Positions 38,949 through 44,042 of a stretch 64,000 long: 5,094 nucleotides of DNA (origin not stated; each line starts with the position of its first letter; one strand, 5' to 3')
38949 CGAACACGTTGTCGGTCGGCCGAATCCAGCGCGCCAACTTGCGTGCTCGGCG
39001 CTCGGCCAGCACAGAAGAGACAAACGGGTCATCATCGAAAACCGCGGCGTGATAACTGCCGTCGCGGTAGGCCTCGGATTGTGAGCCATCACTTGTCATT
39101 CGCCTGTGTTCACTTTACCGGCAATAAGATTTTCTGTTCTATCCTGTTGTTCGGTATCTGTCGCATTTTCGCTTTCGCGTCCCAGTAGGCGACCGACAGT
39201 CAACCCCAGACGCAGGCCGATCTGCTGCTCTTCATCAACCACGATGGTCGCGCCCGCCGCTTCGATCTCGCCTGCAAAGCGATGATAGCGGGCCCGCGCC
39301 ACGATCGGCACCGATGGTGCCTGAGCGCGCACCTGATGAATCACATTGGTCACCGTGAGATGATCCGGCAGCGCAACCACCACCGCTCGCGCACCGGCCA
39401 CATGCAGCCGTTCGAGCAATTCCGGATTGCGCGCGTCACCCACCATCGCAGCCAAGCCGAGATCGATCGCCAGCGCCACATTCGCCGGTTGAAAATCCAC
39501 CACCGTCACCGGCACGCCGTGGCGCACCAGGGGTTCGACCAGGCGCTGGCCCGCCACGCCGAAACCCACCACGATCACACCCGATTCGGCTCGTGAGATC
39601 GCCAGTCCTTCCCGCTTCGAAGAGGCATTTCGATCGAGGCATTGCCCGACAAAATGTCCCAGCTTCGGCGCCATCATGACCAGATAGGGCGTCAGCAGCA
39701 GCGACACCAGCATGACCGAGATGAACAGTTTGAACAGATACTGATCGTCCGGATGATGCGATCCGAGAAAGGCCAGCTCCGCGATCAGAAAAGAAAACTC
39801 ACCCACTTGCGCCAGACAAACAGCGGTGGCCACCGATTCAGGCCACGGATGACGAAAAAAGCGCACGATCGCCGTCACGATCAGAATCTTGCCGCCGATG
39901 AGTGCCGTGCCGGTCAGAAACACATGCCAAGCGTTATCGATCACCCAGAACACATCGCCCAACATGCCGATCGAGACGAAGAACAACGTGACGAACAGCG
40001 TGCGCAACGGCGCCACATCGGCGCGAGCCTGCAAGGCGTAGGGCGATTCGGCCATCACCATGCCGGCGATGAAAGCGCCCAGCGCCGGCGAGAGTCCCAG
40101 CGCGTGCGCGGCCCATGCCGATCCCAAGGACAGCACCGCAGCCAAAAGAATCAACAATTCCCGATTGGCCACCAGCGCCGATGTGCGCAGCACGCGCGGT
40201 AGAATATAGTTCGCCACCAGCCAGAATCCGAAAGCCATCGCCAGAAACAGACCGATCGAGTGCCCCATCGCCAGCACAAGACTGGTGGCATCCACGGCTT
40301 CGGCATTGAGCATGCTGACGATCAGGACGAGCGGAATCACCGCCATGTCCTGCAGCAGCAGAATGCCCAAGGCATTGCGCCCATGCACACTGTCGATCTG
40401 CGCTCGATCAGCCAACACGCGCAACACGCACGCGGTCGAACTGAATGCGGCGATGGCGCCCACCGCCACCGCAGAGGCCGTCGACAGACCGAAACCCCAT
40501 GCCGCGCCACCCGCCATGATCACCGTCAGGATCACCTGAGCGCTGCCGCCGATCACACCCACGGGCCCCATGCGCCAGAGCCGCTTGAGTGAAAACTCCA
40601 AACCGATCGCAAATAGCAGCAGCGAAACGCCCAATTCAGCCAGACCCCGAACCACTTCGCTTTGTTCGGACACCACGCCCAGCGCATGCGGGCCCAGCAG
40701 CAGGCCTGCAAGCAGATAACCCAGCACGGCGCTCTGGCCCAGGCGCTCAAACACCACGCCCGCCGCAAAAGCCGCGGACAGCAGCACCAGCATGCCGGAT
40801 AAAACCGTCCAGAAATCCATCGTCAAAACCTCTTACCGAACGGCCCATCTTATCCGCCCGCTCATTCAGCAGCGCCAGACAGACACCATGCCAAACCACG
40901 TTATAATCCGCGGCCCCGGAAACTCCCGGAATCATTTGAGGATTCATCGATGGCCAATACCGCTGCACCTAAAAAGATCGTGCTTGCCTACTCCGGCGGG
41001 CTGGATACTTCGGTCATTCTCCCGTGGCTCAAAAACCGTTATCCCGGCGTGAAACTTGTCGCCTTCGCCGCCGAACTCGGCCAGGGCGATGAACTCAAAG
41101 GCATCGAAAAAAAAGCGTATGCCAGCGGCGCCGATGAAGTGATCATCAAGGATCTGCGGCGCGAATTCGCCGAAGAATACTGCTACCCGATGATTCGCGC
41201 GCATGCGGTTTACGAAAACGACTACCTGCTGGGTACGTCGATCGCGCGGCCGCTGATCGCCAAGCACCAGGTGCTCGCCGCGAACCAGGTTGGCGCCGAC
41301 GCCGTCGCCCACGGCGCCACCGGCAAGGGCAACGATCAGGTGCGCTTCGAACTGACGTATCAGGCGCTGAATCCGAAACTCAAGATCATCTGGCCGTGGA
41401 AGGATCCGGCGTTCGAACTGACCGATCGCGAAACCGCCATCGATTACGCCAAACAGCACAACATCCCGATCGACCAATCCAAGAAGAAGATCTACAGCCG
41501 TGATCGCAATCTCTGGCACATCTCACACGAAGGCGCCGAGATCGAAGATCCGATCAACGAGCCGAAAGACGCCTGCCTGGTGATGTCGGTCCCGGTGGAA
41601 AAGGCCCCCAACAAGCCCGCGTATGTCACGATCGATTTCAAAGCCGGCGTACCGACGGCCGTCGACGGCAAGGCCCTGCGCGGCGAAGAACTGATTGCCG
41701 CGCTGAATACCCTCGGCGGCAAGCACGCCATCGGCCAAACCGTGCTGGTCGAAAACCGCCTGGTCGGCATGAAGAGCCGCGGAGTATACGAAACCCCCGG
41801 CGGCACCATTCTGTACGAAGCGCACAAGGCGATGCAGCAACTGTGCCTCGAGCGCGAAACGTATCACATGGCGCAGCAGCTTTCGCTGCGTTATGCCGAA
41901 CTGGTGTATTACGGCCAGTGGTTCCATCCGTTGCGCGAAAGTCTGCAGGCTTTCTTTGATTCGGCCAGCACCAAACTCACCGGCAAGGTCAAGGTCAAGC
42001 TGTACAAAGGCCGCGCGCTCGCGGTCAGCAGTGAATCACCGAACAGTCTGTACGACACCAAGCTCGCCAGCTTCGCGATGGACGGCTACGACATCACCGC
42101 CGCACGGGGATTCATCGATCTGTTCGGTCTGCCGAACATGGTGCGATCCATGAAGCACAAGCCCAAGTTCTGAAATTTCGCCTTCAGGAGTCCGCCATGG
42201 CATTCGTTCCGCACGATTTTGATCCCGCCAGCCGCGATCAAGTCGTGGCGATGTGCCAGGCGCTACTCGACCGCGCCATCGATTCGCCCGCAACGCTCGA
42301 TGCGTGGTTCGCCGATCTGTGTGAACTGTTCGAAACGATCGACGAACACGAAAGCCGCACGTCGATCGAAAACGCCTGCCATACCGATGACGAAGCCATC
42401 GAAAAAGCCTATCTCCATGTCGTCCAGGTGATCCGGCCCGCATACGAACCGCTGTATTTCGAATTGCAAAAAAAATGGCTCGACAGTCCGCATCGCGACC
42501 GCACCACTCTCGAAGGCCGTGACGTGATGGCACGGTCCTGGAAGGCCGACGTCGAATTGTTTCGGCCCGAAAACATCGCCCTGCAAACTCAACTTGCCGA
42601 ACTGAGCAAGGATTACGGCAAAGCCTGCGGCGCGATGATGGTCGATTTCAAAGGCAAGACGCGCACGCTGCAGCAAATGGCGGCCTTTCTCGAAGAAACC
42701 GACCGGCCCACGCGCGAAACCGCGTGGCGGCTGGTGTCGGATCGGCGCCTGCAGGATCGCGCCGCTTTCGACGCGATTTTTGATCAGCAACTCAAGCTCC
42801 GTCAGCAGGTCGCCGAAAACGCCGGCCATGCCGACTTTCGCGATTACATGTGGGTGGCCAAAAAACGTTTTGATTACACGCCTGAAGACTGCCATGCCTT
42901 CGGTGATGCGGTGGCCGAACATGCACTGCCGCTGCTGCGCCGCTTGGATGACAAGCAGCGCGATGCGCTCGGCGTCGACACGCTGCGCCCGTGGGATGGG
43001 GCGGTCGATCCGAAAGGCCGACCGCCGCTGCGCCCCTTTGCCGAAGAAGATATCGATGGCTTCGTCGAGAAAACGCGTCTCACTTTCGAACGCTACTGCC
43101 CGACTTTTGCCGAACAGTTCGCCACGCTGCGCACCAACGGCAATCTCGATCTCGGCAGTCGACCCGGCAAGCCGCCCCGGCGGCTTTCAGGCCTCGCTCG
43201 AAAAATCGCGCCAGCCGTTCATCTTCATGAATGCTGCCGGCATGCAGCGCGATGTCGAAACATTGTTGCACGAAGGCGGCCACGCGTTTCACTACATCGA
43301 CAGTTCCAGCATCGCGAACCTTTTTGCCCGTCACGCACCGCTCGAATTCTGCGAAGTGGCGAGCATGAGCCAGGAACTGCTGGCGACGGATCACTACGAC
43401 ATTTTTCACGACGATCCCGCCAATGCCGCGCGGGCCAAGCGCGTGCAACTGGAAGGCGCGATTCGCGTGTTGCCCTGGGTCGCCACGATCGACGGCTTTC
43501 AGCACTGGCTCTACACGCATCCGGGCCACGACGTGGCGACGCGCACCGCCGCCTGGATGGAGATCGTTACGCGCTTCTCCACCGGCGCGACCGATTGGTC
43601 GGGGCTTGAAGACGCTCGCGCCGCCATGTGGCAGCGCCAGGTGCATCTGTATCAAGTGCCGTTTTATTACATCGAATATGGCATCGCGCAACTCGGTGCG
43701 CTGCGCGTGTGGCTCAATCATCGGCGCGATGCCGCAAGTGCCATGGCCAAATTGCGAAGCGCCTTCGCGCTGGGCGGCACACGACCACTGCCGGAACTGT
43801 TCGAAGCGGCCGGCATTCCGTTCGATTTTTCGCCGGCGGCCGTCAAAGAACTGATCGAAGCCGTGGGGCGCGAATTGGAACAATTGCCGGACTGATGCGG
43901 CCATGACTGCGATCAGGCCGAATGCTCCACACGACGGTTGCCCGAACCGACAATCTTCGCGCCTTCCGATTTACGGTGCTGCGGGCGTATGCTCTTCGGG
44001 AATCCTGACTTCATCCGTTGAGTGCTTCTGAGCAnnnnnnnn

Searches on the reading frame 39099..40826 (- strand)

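Call 60: search_protein_families(library=ncbifam, proteins=[window:39099-40826:-], max_evalue=0.00001)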
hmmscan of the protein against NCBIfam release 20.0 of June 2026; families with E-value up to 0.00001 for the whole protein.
window:39099-40826:- (576 aa): 5 families
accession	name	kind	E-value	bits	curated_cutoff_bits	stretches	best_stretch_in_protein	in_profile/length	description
NF002924.0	PRK03562.1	equivalog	7.4e-78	262.5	752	1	8-567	6-555/623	glutathione-regulated potassium-efflux system protein KefC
NF007950.1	PRK10669.1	equivalog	6.4e-74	249.7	700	1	10-536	9-539/547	YbaL family putative K(+) efflux transporter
NF002973.0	PRK03659.1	equivalog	2.2e-72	244.5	804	1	8-555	6-541/602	glutathione-regulated potassium-efflux system protein KefB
TIGR00932.1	2a37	subfamily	3.7e-58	197.2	238.3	1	17-289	2-273/275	monovalent cation:proton antiporter-2 (CPA2) family protein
NF045626.1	FeTrans_MagA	equivalog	3.1e-51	174.5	700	1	13-387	13-378/386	iron transporter MagA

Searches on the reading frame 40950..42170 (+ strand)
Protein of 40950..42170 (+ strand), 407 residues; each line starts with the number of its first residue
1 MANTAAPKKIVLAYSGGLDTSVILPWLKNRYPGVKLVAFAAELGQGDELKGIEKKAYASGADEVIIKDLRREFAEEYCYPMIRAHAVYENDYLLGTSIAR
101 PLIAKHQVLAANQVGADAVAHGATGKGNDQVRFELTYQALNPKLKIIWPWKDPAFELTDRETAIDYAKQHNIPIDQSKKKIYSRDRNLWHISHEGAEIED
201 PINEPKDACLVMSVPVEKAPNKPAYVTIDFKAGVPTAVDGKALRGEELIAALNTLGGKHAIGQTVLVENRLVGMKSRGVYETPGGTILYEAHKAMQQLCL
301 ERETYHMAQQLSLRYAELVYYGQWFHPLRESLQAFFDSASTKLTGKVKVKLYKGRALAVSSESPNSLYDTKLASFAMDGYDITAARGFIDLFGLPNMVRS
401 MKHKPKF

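Call 60: search_protein_families(library=ncbifam, proteins=[window:40950-42170:+], max_evalue=0.00001)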
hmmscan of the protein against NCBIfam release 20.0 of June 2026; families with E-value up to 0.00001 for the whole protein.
window:40950-42170:+ (407 aa): 6 families
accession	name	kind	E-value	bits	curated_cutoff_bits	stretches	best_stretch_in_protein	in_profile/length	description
NF001770.0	PRK00509.1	equivalog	3.4e-167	556.5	334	1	7-403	4-398/401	argininosuccinate synthase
TIGR00032.1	argG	equivalog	2.3e-132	442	268.2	1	9-402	1-392/394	argininosuccinate synthase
NF010392.0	PRK13820.1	equivalog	9.7e-112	373.8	512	1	8-399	3-388/395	argininosuccinate synthase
NF003385.0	PRK04527.1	equivalog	2.1e-69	234.1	603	1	7-396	3-389/401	argininosuccinate synthase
NF003779.0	PRK05370.1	equivalog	3.8e-51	174.3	657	1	6-370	10-384/448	argininosuccinate synthase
NF038212.1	argG_rel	exception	3.5e-48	164.3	425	1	7-368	14-368/381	argininosuccinate synthase-related protein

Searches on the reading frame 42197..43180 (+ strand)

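Call 51: search_protein_families(library=pfam, proteins=[window:42197-43180:+], max_evalue=0.001)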
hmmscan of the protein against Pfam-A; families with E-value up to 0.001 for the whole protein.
window:42197-43180:+ (328 aa): 1 family
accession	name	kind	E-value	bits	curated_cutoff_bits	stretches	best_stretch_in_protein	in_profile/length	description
PF01432.26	Peptidase_M3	-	2.1e-09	37.7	27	1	164-268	2-110/457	Peptidase family M3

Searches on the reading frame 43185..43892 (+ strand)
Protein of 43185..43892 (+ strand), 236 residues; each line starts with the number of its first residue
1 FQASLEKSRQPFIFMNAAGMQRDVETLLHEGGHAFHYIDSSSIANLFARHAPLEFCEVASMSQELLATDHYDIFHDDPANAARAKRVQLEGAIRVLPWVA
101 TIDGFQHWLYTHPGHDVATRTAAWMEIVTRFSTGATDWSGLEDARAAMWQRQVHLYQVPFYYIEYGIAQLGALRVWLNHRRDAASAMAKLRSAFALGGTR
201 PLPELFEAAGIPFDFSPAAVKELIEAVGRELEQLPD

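Call 51: search_protein_families(library=pfam, proteins=[window:43185-43892:+], max_evalue=0.001)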
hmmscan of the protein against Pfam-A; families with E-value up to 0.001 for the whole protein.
window:43185-43892:+ (236 aa): 1 family
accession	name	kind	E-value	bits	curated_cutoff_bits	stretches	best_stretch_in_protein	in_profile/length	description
PF01432.26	Peptidase_M3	-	5.9e-20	72.5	27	1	9-216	217-448/457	Peptidase family M3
